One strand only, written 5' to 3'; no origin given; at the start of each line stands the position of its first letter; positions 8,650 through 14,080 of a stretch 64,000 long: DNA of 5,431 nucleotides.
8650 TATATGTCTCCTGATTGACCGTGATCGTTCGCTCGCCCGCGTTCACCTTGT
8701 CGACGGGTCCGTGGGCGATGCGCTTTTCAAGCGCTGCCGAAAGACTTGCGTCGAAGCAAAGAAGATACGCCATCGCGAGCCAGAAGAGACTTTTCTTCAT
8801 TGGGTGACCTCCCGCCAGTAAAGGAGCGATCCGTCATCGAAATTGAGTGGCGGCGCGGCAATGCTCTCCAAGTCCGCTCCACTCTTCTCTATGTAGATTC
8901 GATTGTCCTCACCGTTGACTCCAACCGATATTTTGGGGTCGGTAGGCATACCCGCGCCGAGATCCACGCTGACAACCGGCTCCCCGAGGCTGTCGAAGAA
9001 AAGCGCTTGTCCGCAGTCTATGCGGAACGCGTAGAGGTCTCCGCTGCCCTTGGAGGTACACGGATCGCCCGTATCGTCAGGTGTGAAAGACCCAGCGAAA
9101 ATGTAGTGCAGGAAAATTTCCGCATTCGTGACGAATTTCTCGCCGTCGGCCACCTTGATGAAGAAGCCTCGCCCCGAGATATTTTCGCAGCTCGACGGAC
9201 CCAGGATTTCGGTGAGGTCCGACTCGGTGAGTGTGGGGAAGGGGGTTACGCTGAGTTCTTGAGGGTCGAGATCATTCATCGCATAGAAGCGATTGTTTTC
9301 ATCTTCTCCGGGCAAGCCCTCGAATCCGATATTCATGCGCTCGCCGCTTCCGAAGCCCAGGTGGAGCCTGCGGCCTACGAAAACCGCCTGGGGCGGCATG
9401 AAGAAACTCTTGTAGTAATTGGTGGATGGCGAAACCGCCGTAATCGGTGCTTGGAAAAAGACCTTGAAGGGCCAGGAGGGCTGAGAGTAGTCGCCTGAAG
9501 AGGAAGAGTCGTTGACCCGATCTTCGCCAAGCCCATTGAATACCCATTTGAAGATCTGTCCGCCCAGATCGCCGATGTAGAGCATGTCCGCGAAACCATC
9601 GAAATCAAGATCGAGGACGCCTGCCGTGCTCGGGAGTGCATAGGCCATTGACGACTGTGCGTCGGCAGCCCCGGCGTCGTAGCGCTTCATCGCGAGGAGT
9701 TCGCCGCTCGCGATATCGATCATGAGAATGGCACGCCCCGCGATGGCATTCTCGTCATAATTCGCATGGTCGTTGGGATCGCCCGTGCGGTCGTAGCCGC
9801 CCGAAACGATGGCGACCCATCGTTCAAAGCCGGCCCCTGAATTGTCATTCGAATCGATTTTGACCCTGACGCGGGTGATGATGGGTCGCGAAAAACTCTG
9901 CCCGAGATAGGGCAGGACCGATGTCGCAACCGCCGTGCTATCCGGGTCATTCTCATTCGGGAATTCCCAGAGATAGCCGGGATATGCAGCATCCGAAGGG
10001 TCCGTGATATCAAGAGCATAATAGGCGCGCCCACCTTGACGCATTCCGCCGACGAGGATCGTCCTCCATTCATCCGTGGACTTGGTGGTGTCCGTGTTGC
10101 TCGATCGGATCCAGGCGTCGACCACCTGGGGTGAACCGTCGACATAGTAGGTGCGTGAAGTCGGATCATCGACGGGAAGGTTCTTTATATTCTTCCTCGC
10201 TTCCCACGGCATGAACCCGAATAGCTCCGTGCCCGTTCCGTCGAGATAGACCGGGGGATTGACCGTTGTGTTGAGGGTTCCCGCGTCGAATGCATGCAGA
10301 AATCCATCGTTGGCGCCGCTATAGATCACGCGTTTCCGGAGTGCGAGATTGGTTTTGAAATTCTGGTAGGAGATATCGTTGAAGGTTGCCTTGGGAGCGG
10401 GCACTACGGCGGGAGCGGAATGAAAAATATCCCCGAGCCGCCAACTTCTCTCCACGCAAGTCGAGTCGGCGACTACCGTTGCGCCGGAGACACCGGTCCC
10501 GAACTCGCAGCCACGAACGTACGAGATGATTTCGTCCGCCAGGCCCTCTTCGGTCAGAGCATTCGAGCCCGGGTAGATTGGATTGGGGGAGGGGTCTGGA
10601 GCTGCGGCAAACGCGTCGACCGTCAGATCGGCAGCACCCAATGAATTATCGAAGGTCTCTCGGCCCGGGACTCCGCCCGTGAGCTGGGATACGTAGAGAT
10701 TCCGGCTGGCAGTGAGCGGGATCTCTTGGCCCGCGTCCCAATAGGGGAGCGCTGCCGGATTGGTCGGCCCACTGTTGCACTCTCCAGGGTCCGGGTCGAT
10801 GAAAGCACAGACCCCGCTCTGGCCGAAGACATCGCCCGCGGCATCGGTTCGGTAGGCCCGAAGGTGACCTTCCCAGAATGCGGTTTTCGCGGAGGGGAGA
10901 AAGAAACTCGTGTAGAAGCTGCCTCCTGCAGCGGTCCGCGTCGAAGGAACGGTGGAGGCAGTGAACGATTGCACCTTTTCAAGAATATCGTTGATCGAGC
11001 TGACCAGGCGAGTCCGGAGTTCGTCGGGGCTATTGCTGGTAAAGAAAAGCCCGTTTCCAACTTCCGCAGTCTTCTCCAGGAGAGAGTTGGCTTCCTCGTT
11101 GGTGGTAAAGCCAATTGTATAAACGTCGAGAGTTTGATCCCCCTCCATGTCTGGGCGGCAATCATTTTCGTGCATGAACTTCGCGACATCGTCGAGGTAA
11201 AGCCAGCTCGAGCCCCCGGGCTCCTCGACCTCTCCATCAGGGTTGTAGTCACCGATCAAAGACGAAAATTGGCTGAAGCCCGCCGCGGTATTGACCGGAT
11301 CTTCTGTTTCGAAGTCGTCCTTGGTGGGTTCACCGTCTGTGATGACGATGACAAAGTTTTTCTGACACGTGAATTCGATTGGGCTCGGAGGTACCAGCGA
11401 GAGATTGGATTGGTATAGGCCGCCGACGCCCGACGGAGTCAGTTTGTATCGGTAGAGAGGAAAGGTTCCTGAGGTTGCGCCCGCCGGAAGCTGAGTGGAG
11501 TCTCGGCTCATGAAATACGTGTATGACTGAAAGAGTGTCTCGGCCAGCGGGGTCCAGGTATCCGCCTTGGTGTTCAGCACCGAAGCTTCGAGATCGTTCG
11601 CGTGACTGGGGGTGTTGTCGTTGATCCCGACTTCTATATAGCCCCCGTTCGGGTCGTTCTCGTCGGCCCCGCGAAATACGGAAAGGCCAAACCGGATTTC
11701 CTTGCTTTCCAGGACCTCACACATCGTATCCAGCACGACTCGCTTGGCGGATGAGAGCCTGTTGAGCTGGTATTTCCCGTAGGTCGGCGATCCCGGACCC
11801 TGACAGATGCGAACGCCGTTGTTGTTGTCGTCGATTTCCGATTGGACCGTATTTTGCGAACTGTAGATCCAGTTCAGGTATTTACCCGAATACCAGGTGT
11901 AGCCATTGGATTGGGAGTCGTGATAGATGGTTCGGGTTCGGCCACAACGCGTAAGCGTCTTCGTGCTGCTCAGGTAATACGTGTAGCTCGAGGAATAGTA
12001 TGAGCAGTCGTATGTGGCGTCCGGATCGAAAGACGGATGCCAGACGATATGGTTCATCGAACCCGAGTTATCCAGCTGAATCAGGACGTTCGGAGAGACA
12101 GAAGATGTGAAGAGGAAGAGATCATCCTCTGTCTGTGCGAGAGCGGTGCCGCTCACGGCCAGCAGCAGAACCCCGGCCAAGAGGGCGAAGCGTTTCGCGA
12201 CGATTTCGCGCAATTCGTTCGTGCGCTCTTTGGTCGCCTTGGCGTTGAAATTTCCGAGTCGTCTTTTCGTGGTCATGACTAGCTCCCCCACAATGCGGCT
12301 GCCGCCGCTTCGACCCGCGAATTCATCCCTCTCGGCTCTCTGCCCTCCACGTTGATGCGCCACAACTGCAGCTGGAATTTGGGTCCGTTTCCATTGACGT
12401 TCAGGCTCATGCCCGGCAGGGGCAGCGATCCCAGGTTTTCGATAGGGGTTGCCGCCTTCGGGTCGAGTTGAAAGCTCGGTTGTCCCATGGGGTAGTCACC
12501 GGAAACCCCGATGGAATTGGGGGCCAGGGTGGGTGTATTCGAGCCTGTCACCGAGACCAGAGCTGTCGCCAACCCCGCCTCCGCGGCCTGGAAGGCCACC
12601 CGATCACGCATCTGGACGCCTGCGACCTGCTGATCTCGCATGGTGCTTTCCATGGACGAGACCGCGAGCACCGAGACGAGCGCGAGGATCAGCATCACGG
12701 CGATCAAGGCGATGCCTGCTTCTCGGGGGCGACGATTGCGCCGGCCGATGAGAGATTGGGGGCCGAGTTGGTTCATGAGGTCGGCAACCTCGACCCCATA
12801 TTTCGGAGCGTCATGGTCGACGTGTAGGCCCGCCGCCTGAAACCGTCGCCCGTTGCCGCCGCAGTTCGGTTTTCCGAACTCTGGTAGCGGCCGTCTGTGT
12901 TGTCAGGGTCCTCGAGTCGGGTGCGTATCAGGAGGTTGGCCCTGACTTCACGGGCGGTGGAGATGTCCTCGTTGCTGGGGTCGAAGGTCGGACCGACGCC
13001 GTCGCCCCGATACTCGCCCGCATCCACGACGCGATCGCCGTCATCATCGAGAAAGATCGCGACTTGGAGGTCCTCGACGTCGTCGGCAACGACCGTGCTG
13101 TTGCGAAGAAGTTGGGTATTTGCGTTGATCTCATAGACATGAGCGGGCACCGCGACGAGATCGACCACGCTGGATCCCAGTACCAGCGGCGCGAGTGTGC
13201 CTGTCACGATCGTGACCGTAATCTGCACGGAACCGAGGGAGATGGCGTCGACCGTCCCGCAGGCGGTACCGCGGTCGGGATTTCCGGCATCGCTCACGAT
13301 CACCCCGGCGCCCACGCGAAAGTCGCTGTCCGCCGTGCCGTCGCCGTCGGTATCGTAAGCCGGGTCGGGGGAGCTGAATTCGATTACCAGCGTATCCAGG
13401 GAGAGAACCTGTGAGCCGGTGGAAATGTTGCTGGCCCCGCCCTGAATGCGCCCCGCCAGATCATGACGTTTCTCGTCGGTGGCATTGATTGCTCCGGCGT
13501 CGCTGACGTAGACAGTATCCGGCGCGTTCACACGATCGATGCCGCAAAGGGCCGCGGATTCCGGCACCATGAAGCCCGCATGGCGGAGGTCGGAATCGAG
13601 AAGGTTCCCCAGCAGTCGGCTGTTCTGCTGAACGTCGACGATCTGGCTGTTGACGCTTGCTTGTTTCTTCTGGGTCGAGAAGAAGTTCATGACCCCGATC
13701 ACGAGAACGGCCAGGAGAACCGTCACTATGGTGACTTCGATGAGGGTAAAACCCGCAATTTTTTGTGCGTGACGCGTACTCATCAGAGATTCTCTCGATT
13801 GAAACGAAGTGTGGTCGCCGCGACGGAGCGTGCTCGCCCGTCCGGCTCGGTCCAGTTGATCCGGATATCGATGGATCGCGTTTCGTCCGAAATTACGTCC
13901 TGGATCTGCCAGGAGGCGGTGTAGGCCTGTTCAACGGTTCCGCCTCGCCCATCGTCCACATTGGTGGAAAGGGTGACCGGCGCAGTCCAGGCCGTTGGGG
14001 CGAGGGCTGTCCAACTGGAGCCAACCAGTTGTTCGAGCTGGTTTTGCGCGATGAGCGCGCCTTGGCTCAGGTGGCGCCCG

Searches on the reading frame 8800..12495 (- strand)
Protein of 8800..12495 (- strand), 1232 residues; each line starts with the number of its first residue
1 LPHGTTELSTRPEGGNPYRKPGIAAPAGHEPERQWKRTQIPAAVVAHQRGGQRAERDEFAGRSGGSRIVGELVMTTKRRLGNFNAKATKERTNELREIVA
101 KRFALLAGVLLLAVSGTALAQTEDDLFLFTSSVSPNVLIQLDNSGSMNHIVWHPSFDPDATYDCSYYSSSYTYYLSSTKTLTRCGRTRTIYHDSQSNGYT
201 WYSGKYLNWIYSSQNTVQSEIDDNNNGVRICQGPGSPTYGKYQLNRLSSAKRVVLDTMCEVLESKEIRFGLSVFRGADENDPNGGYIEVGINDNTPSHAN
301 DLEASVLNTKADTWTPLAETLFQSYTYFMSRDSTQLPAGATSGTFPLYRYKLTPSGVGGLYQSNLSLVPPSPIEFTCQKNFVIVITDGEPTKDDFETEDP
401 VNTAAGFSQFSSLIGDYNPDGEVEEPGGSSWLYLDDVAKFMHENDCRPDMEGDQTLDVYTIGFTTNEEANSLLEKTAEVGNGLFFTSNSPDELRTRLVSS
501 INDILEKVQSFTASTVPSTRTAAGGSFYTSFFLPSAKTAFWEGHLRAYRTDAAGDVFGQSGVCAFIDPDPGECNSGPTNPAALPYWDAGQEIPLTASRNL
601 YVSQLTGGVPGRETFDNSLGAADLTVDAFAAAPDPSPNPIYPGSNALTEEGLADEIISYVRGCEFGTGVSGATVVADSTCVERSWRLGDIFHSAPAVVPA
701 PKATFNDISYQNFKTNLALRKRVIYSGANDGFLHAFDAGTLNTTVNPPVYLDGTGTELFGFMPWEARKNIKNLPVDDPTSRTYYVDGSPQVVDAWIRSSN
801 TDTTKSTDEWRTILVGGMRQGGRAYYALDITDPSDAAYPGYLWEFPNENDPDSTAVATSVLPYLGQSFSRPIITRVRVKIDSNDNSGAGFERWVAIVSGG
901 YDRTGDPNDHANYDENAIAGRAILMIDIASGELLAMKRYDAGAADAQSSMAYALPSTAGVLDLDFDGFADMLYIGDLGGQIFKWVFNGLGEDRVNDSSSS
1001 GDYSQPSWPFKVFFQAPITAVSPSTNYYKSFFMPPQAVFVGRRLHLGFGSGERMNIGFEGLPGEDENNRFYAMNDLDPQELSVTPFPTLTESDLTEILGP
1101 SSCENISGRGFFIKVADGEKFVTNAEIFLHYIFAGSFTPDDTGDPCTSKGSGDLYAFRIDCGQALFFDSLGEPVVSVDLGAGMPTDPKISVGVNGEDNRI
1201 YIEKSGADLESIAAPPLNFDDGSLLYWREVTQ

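Call 37: search_protein_families(library=pfam, proteins=[window:8800-12495:-], max_evalue=0.001)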
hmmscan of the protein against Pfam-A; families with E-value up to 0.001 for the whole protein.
window:8800-12495:- (1232 aa): 1 family
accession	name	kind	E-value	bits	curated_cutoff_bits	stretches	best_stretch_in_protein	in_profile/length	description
PF05567.17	T4P_PilY1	-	1.3e-18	67.5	28.1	1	687-1022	1-320/411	PilY1 beta-propeller domain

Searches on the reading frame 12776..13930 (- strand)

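Call 37: search_protein_families(library=pfam, proteins=[window:12776-13930:-], max_evalue=0.001)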
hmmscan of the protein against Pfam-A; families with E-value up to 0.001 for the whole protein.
window:12776-13930:- (385 aa): 2 families
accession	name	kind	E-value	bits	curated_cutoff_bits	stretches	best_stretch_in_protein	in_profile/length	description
PF16074.10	PilW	-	1.7e-07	31.7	26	1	272-377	22-124/124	Type IV Pilus-assembly protein W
PF07963.17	N_methyl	-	0.00025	20.9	21.2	1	58-80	4-26/27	Prokaryotic N-terminal methylation motif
